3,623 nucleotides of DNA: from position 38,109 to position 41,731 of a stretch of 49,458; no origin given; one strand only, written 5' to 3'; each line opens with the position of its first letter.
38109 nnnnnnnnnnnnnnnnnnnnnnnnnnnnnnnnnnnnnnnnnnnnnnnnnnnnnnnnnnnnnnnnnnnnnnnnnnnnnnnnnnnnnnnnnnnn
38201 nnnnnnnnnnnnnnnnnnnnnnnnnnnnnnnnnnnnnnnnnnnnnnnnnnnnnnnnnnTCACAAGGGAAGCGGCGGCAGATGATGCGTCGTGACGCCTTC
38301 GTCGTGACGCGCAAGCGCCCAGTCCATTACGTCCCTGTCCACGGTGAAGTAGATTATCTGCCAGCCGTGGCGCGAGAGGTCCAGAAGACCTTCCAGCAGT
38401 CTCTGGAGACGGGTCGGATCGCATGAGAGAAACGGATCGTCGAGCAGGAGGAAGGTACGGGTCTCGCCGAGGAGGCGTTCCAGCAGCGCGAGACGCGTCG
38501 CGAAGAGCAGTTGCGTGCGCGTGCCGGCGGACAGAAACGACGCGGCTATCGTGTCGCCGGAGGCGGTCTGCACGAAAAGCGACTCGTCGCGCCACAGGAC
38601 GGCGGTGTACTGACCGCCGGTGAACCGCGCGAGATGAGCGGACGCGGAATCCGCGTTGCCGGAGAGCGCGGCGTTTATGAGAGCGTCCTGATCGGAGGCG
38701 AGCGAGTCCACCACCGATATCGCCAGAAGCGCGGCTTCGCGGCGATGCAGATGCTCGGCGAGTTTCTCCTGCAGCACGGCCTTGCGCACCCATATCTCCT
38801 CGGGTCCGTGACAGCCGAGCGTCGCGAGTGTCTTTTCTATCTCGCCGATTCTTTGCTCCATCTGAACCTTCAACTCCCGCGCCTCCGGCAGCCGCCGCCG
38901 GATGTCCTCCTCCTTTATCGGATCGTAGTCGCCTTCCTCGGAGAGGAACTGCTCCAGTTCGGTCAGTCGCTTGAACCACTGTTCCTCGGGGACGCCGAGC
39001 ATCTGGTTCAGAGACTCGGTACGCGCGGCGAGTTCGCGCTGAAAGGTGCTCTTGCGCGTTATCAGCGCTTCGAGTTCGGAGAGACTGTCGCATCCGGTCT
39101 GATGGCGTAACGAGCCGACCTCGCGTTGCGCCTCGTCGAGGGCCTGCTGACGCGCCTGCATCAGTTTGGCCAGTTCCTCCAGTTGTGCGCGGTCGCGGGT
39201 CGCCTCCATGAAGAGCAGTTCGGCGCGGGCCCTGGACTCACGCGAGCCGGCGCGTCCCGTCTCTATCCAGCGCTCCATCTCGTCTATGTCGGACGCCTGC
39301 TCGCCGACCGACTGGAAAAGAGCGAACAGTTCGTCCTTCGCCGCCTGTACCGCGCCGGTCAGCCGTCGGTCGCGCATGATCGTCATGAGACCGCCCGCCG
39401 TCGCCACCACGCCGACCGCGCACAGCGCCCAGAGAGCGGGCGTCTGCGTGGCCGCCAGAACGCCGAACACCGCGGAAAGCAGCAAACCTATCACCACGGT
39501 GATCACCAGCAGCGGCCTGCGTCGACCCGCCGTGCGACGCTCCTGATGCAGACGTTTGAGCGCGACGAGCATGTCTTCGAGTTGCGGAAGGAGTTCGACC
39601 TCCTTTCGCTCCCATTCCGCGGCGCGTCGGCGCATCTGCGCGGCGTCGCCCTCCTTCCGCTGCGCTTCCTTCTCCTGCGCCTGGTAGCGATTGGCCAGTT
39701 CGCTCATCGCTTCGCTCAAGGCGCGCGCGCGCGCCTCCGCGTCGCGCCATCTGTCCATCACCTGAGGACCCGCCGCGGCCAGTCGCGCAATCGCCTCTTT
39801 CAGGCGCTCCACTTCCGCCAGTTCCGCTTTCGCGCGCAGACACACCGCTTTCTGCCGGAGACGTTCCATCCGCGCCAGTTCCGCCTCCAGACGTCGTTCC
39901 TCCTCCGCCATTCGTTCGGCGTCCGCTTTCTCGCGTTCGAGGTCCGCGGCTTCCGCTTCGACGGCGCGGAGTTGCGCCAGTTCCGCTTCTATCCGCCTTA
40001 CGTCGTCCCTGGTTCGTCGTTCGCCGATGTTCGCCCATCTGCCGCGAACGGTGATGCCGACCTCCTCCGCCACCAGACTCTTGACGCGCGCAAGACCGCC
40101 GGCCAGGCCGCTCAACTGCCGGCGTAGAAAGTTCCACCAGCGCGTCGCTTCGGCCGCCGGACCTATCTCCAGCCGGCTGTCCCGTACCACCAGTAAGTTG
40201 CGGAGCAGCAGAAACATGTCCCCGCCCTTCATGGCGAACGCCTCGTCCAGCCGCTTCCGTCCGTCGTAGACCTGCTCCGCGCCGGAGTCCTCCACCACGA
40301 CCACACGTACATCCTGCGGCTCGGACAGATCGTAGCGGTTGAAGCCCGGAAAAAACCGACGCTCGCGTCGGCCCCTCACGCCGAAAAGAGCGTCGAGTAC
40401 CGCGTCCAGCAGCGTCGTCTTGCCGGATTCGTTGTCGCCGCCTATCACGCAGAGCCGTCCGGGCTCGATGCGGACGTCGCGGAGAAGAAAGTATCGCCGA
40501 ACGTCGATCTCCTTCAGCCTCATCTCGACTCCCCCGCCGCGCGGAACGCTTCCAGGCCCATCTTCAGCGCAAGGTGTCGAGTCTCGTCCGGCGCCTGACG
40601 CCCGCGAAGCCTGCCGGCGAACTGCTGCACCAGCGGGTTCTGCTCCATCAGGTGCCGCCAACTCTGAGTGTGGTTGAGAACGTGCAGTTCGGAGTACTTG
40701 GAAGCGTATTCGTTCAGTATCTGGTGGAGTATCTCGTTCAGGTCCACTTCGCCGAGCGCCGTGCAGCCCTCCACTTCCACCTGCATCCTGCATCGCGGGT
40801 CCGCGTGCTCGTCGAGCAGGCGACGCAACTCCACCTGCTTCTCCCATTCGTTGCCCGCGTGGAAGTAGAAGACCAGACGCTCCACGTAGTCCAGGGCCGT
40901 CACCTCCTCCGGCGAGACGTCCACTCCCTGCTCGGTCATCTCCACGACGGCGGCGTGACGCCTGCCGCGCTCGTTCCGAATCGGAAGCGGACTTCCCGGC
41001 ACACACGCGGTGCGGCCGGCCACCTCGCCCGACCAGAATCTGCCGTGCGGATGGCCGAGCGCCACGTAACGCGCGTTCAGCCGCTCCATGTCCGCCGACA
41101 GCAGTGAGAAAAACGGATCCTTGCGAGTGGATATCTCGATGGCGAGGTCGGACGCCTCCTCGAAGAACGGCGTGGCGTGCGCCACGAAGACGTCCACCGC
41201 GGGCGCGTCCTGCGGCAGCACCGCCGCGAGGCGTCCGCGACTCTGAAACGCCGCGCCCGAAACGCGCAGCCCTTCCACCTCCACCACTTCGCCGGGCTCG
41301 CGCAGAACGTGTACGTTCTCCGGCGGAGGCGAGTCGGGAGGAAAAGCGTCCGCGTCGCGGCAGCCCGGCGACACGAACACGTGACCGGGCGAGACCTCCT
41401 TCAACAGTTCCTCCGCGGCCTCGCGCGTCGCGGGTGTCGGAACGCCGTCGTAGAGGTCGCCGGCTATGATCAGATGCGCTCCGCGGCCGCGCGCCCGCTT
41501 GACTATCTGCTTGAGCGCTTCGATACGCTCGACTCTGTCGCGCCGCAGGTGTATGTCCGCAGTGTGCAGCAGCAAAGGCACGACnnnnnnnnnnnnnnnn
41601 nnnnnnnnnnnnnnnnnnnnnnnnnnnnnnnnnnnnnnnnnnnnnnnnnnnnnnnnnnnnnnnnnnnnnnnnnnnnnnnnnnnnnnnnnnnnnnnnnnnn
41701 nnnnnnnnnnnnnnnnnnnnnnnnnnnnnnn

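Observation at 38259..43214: Candidate membrane-associated four-gene system: QueC-like, pseudo-rhomboid, variant SbcD and TM-anchored SbcC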

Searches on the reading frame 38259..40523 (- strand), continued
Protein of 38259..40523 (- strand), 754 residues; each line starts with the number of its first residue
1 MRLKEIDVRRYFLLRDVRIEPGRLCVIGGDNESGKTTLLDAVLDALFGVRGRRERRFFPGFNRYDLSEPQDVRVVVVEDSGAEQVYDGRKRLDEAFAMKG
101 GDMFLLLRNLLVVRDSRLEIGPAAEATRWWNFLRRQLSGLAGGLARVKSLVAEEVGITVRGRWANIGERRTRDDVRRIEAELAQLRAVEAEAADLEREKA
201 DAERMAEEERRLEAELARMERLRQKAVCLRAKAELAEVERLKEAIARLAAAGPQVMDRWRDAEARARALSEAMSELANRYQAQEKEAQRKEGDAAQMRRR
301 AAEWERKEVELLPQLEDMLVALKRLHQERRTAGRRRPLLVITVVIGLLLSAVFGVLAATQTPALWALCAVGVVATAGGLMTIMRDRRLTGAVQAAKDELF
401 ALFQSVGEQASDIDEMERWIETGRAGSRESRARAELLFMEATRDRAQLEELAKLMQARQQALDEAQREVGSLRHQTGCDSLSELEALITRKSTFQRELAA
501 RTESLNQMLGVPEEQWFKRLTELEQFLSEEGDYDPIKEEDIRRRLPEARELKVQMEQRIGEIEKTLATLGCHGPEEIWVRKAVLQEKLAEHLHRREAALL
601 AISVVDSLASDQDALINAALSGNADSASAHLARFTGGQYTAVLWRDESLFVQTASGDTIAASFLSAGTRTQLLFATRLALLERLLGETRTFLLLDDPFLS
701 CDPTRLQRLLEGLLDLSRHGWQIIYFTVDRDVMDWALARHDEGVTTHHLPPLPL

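Call 98: predict_structure(alignment_id=A10)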
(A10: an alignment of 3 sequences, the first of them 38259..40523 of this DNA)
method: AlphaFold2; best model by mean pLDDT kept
length: 754 residues; sequences in the alignment: 3
mean_pLDDT: 49.8   pTM: 0.30
mean pLDDT of the five models: 49.8, 48.0, 47.3, 47.1, 45.5
residues with pLDDT >= 90: 0; 70-90: 86; 50-70: 241; < 50: 427
segments of 3 or more residues with pLDDT < 50: 1-170, 172-175, 177-242, 248-254, 256-258, 475-620, 687-689, 697-701, 741-743, 747-754
pLDDT, mean of each block of 10 residues (from residue 1): 29 40 39 42 45 33 36 39 35 35 30 25 33 34 32 35 38 47 45 44 43 42 42 46 50 49 57 68 73 73 68 74 74 58 61 57 56 61 68 78 71 70 56 62 63 62 56 46 40 39 40 44 41 37 41 45 42 39 37 33 28 41 66 76 62 70 55 60 51 48 60 63 55 59 47 34
secondary structure, 60 per line:
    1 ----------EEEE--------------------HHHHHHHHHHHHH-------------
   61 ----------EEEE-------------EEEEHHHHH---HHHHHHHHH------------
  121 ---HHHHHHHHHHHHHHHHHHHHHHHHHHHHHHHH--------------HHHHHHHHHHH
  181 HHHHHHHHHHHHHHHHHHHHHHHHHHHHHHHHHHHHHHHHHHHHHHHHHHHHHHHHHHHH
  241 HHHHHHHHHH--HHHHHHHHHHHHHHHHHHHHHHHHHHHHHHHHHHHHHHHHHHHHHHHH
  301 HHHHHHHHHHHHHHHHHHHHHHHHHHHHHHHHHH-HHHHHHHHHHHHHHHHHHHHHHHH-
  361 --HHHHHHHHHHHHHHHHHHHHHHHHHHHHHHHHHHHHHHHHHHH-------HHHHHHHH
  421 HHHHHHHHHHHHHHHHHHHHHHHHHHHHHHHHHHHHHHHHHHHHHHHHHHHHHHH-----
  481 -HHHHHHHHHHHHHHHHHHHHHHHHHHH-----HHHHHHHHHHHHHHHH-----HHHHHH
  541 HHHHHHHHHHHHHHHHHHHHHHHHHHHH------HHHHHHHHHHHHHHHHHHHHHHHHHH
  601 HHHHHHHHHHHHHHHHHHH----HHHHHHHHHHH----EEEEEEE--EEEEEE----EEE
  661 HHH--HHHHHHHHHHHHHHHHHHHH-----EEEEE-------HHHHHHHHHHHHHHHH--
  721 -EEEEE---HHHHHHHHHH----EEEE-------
elements in order (helices of 4 or more, strands of 3 or more residues): E11-14 H35-47 E71-74 E88-91 H92-96 H100-108 H124-155 H170-250 H253-334 H336-359 H363-405 H413-475 H482-508 H514-529 H535-568 H575-619 H624-634 E639-645 E648-653 E658-660 H666-685 E691-695 H703-718 E722-726 H730-739 E744-747

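Call 101: search_dna_similar(query=window:38259-40523:-, collection=plasmids, mode=protein, max_rows=12, max_evalue=0.000001)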
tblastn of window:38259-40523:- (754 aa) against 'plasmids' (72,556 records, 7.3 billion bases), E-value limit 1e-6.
No match.

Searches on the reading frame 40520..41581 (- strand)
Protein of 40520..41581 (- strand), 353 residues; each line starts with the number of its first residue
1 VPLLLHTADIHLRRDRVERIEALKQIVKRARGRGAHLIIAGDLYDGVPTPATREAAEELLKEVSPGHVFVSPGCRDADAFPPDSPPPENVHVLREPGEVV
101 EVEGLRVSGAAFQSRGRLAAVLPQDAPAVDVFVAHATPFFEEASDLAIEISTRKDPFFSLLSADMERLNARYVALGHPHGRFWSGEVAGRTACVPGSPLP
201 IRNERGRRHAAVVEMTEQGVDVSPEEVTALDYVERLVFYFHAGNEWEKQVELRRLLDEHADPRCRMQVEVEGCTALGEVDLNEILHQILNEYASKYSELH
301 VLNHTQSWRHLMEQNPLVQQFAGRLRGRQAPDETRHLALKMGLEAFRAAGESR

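Call 3: search_protein_families(library=pfam, proteins=[window:40520-41581:-], max_evalue=0.1)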
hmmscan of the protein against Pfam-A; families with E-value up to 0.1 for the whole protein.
window:40520-41581:- (353 aa): 2 families
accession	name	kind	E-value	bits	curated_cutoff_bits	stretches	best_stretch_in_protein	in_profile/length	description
PF00149.33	Metallophos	-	9e-05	23.4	21.5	1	4-73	3-68/191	Calcineurin-like phosphoesterase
PF12850.12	Metallophos_2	-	0.00026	21.5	27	1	4-216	3-152/154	Calcineurin-like phosphoesterase superfamily domain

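Call 4: search_protein_families(library=padloc, proteins=[window:40520-41581:-], max_evalue=0.1)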
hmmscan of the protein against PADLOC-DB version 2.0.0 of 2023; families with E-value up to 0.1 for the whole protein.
window:40520-41581:- (353 aa): 0 families

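Call 5: search_protein_families(library=ncbifam, proteins=[window:40520-41581:-], max_evalue=0.1)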
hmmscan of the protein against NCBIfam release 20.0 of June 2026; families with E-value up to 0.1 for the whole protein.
window:40520-41581:- (353 aa): 2 families
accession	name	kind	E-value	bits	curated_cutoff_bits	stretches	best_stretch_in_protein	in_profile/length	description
TIGR00619.1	sbcd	subfamily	0.015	15.1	77.65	1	4-62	3-69/252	exonuclease subunit SbcD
NF003743.0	PRK05340.1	equivalog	0.021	14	134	1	7-54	7-59/242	UDP-2,3-diacylglucosamine diphosphatase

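Call 15: find_homologous_proteins(query=window:40520-41581:-, max_evalue=0.001)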
Query window:40520-41581:- (353 aa): 2 proteins with E <= 0.001 among 8000 candidates.
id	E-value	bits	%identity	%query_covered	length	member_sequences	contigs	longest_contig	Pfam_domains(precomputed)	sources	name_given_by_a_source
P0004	9.5e-233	790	99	100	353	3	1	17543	-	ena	-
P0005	2.3e-4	39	33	64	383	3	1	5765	PF00149.34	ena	-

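Call 71: search_solved_structures(query=A9, max_evalue=0.001)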
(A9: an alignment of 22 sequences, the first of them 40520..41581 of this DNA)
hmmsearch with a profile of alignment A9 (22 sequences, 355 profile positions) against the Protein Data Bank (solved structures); distinct sequences matched with E-value up to 0.001: 30.
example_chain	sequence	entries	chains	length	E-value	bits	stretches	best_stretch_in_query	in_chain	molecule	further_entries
6s6v_A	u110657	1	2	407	4.5e-21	78.4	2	2-81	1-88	Nuclease SbcCD subunit D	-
7yzo_A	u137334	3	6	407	6e-20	74.7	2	2-81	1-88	Nuclease SbcCD subunit D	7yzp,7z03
6s85_A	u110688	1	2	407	1.1e-19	73.8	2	2-81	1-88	Nuclease SbcCD subunit D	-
4lty_C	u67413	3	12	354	3e-19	72.4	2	2-81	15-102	Exonuclease subunit SbcD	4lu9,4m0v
7dog_A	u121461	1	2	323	1.1e-17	67.2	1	1-213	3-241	Nuclease SbcCD subunit D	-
1ii7_A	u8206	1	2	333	1e-16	64.1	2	2-80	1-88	Mre11 nuclease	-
3qg5_C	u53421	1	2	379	1.3e-16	63.7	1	2-303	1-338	Mre11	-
3dsc_A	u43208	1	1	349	1.9e-16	63.2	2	2-80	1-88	DNA double-strand break repair protein mre11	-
4hd0_A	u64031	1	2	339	2.8e-16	62.6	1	2-80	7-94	DNA double-strand break repair protein Mre11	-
3tho_B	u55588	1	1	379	8.7e-16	61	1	2-303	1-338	Exonuclease, putative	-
4o24_A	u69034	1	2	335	2.7e-15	59.3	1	2-244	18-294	Exonuclease, putative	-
2q8u_A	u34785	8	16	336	2.8e-15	59.3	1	2-244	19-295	Exonuclease, putative | Nuclease SbcCD subunit D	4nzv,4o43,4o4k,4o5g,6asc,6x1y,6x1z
3dsd_A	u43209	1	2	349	4.4e-15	58.7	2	2-80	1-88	DNA double-strand break repair protein mre11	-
3thn_A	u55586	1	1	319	1e-14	57.4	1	2-244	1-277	Exonuclease, putative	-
1s8e_A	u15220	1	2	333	7.6e-14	54.6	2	2-76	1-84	exonuclease putative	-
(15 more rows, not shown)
